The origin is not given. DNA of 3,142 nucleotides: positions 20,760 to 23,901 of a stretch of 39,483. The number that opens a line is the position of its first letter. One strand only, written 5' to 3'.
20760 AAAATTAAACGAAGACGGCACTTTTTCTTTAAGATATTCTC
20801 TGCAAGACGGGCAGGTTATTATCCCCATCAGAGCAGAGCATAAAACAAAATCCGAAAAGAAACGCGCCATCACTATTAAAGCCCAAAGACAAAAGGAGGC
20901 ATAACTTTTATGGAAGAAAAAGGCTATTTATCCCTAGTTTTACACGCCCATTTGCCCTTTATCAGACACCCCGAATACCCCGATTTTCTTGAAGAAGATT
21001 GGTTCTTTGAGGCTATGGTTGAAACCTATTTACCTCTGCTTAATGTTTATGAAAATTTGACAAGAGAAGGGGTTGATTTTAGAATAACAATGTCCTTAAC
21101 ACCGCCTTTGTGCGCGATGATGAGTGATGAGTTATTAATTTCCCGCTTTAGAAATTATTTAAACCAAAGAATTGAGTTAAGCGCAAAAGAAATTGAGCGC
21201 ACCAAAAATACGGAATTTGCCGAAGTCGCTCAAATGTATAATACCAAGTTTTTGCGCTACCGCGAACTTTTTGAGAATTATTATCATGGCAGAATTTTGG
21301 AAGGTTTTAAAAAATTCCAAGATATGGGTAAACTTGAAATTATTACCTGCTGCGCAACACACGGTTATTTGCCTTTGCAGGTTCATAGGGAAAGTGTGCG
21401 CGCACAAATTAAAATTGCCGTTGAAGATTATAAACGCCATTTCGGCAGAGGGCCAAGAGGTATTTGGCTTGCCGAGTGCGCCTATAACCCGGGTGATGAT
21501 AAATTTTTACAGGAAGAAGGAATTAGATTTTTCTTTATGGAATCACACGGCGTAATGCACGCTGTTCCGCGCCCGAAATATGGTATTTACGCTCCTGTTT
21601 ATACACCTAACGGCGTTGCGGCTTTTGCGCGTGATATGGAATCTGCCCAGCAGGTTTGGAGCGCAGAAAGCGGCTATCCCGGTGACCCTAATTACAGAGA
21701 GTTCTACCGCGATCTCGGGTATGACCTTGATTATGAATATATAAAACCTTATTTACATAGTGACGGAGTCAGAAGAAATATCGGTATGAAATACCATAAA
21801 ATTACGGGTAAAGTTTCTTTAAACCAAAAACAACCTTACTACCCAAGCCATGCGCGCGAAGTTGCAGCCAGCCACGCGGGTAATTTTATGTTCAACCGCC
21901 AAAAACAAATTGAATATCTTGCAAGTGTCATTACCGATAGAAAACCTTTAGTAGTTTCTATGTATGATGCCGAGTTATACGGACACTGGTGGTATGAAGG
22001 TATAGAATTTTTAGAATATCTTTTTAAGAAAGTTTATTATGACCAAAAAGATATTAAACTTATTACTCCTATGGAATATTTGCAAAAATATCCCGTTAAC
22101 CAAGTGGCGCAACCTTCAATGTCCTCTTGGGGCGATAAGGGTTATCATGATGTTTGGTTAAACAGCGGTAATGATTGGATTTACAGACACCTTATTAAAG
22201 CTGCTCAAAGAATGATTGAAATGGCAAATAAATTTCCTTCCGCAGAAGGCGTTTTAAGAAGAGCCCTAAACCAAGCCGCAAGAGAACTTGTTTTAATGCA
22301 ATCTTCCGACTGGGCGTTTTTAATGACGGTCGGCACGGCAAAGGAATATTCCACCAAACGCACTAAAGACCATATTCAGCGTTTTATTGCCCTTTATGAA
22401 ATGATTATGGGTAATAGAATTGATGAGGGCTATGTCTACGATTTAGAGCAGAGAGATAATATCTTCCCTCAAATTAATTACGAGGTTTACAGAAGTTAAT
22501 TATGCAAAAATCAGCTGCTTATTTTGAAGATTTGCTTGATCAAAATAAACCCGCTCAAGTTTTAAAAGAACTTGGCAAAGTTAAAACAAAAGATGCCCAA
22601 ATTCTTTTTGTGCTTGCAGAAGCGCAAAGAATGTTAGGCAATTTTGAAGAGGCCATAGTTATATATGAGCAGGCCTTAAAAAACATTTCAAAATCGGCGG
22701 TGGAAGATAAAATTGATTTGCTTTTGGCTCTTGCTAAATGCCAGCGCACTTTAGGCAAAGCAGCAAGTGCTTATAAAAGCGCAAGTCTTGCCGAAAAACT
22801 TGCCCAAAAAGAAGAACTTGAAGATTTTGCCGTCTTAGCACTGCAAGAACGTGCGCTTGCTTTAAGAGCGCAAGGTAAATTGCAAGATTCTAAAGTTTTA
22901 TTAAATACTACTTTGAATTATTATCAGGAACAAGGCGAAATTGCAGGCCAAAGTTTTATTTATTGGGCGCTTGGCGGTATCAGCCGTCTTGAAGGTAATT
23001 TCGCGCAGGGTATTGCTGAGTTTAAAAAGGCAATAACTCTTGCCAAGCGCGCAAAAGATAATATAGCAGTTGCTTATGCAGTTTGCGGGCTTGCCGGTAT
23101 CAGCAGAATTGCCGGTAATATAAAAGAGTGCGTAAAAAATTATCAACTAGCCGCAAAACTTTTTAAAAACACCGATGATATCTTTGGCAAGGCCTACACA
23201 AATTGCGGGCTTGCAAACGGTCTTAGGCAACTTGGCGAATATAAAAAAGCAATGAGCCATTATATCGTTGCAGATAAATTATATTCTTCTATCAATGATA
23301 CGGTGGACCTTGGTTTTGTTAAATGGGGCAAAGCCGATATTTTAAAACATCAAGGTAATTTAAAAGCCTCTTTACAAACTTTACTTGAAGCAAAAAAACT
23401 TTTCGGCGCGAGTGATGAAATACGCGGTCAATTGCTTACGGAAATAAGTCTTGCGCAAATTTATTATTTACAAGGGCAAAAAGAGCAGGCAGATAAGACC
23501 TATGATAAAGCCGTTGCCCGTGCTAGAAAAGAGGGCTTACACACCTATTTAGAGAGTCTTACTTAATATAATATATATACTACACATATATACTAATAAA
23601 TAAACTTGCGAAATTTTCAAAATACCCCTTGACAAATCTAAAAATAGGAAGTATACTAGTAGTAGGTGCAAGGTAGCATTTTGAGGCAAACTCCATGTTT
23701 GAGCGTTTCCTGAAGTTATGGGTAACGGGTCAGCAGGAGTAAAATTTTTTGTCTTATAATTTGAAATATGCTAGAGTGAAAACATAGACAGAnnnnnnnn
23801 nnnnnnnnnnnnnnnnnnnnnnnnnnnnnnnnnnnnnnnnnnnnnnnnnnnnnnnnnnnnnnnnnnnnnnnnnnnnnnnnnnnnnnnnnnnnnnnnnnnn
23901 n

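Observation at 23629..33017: Five-gene operon of signal-anchored, low-complexity proteins with no recognisable known components: candidate undescribed envelope system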

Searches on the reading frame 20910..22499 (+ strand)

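Call 6: search_protein_families(library=pfam, proteins=[window:20910-22499:+], max_evalue=0.001)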
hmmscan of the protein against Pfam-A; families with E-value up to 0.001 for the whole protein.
window:20910-22499:+ (529 aa): 2 families
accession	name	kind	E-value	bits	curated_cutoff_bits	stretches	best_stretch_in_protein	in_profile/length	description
PF03065.20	Glyco_hydro_57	-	1.4e-44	153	21.2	2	9-324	2-270/291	Glycosyl hydrolase family 57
PF09210.16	BE_C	-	4.6e-38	130.1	25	1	427-527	1-101/101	1,4-alpha-glucan branching enzyme, C-terminal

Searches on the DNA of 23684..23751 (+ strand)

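Call 93: build_rna_model(alignment_id=A11)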
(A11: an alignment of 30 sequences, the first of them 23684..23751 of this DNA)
Model R1 built from alignment A11 (30 sequences, 83 columns); structure: RNAalifold consensus.
model positions 68; base pairs 17; branch points 0; effective number of sequences 5.09; information 0.826 bits per position. Calibrated on 0.2 Mb of random sequence (short: E-values are rough).
structure used (alignment columns):
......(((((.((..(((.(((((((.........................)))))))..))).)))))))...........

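Call 94: search_with_rna_model(model_id=R1, sources=[window, L001, L002, L003, L004, L005, L006, L007, L008, L009, L010, L011, L012, L013, L014, L015, L016, L017, L018, L019, L020, L021, L022, L023, L024, L025, L026, L027, L028, L029, L030, L031, L032, L033, L034, L035, L036, L037, L038, L039, L040, L042, L043, L044, L045, L046, L047, L048, L049, L050, L051, L052, L053, L054, L055, L056, L057, L058, L059, L060, L061, L062, L063, L064, L065, L066, L067, L068, L069, L070, L071, L072, L073, L074, L075, L076, L077, L078, L079, L080, L081, L082, L083, L084, L085], max_evalue=0.01)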
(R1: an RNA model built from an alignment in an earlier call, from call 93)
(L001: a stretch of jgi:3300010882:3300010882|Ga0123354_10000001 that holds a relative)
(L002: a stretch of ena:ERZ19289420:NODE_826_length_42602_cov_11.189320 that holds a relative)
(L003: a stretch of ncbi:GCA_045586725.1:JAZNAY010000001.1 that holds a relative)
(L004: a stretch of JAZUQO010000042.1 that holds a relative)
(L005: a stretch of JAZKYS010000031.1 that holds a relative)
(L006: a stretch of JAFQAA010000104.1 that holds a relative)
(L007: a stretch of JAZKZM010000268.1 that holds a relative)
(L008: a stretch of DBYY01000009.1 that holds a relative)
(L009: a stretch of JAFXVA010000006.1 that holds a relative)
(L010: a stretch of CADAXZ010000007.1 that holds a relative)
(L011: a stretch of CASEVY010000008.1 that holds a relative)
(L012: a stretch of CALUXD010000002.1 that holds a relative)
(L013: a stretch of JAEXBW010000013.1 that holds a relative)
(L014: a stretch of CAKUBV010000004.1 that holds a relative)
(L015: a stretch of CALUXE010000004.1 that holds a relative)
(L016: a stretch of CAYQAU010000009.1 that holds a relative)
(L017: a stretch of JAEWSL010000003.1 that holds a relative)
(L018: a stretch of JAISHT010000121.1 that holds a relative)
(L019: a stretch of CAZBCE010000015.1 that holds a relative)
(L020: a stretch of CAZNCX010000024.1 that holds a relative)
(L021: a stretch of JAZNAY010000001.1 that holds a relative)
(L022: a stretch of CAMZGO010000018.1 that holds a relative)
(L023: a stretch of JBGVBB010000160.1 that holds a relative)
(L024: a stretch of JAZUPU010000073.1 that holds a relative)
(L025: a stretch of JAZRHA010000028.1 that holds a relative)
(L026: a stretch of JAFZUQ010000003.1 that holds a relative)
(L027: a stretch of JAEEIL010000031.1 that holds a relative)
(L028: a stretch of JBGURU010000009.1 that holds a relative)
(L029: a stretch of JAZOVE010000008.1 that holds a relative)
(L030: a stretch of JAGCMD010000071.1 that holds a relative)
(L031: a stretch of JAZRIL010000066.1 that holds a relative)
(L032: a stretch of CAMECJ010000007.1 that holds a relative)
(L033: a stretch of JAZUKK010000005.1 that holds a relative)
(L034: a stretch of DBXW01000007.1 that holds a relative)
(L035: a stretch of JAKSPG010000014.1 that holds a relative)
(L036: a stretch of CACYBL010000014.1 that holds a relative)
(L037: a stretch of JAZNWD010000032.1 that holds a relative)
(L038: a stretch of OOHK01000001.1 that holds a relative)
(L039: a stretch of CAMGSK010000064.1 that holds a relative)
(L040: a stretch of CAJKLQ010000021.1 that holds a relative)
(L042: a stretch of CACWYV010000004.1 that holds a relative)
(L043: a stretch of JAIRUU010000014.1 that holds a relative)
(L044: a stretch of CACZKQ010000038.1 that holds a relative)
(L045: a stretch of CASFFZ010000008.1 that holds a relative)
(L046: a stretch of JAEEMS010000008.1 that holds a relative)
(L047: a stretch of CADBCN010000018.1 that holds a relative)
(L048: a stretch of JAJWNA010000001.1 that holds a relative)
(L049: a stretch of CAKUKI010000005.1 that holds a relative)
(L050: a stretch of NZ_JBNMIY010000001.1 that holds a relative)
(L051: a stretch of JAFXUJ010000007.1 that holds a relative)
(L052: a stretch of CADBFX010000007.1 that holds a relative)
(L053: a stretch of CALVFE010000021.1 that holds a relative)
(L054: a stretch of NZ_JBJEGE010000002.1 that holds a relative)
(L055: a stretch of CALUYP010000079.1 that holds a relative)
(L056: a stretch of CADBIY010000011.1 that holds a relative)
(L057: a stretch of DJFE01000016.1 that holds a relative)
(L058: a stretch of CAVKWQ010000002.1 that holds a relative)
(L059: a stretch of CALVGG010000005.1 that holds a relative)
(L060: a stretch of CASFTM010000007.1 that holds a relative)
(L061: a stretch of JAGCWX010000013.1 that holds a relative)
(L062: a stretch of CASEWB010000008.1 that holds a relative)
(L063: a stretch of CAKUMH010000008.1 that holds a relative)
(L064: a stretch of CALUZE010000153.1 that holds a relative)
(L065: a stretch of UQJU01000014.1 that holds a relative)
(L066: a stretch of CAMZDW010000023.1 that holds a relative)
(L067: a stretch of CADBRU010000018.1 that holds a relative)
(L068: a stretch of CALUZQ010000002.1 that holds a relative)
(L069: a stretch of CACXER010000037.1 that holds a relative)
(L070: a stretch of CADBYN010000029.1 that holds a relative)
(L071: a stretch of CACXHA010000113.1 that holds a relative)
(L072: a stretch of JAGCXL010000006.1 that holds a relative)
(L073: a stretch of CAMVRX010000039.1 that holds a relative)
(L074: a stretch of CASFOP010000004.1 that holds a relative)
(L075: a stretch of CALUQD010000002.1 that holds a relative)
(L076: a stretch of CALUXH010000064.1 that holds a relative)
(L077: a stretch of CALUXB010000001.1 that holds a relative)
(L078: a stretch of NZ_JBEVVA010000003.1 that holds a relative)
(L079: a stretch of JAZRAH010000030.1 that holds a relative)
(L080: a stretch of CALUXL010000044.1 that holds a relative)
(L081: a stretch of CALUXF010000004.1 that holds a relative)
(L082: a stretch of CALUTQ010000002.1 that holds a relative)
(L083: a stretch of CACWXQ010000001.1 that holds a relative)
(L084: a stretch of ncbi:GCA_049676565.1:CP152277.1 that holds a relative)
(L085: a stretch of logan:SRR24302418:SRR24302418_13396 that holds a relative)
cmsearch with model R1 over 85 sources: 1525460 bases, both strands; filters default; matches with E-value up to 0.01: 64.
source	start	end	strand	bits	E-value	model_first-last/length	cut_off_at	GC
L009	4776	4843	+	80.7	3.5e-20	1-68/68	no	0.4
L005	4663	4730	+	79.9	6.6e-20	1-68/68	no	0.41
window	23684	23751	+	79.2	1e-19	1-68/68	no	0.43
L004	4751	4818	+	78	2.5e-19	1-68/68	no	0.43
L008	4790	4857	+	75.8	1.1e-18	1-68/68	no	0.44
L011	5077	5145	+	75.1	1.9e-18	1-68/68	no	0.49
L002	5099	5167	+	72.9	8.6e-18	1-68/68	no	0.48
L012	5079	5147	+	72.9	8.6e-18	1-68/68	no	0.48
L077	3378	3444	+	72.8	9.5e-18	1-68/68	no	0.42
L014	4886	4954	+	72.5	1.2e-17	1-68/68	no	0.48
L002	3558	3626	+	72.3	1.4e-17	1-68/68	no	0.48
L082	3288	3352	+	72.3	1.4e-17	1-68/68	no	0.31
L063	2988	3050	+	71.8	2e-17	1-68/68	no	0.46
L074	3187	3251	+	71.7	2.1e-17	1-68/68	no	0.32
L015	5087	5155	+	70.8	3.8e-17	1-68/68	no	0.49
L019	5149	5217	+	70.6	4.5e-17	1-68/68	no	0.55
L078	9842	9921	+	70.5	4.8e-17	1-68/68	no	0.39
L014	3345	3413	+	70.3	5.3e-17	1-68/68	no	0.48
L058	3385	3445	+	70.2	6e-17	1-68/68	no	0.46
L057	3160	3219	+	69.3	1.1e-16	1-68/68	no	0.45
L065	3212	3271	+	69.3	1.1e-16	1-68/68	no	0.45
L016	4929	4994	+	69.2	1.2e-16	1-68/68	no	0.48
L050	3193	3252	+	68.4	2.1e-16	1-68/68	no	0.47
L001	9876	9956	+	68.4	2.1e-16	1-68/68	no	0.43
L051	3340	3402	+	68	2.7e-16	1-68/68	no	0.4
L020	2737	2804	+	67.9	3e-16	1-68/68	no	0.49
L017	2667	2734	+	67.1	5.1e-16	1-68/68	no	0.49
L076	3416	3480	+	66.9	5.8e-16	1-68/68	no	0.38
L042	3526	3588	+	66.4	8.7e-16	1-68/68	no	0.43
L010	4942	5004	+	66.4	8.7e-16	1-68/68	no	0.48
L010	3476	3538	+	66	1.1e-15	1-68/68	no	0.46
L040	3034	3093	+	65.7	1.4e-15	1-68/68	no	0.43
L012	3540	3607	+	65.7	1.4e-15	1-68/68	no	0.46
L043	115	196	+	65.6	1.5e-15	1-68/68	no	0.45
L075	3097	3157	+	65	2.3e-15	1-68/68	no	0.46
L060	3223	3283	+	64.6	3.1e-15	1-68/68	no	0.46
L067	2621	2683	+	64.4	3.5e-15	1-68/68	no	0.4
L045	3025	3086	+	62.7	1.1e-14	1-68/68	no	0.5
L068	3014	3072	+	60.5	5.4e-14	1-68/68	no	0.47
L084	9851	9932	+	60.4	5.7e-14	1-68/68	no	0.4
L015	3506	3575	+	60.3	6.3e-14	1-68/68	no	0.53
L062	3258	3318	+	60.2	6.8e-14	1-68/68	no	0.48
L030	2496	2555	+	59.9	8e-14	1-68/68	no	0.42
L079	183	245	+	59.4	1.1e-13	1-68/68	no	0.41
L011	3539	3608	+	58.8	1.8e-13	1-68/68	no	0.51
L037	2340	2402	+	57.8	3.5e-13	1-68/68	no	0.48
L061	2320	2386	+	56.8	7.4e-13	1-68/68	no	0.49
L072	70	133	+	56.4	9.5e-13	1-68/68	no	0.5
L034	2593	2652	+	56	1.2e-12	1-68/68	no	0.38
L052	2628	2685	+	55.5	1.8e-12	1-68/68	no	0.41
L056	3027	3084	+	54.8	2.9e-12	1-68/68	no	0.36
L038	3406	3465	+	53.5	7.1e-12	1-68/68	no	0.42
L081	3187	3252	+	53.2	9.2e-12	1-68/68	no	0.41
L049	2994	3059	+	52.6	1.4e-11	1-68/68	no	0.5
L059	3183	3247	+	51.1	3.9e-11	1-68/68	no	0.46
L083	2497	2559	+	50.9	4.5e-11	1-68/68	no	0.49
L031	3084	3141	+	50.6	5.7e-11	1-68/68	no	0.36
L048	2947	3010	+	49.5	1.3e-10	1-68/68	no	0.48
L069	3552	3610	+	48.6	2.4e-10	1-68/68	no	0.42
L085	5457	5516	+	47.9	3.7e-10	1-68/68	no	0.52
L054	3209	3268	+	46.4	1.1e-09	1-68/68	no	0.35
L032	3197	3256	+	46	1.5e-09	1-68/68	no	0.37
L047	3320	3377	+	45.6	2e-09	1-68/68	no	0.4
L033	2574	2631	+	42.5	1.7e-08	1-68/68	no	0.38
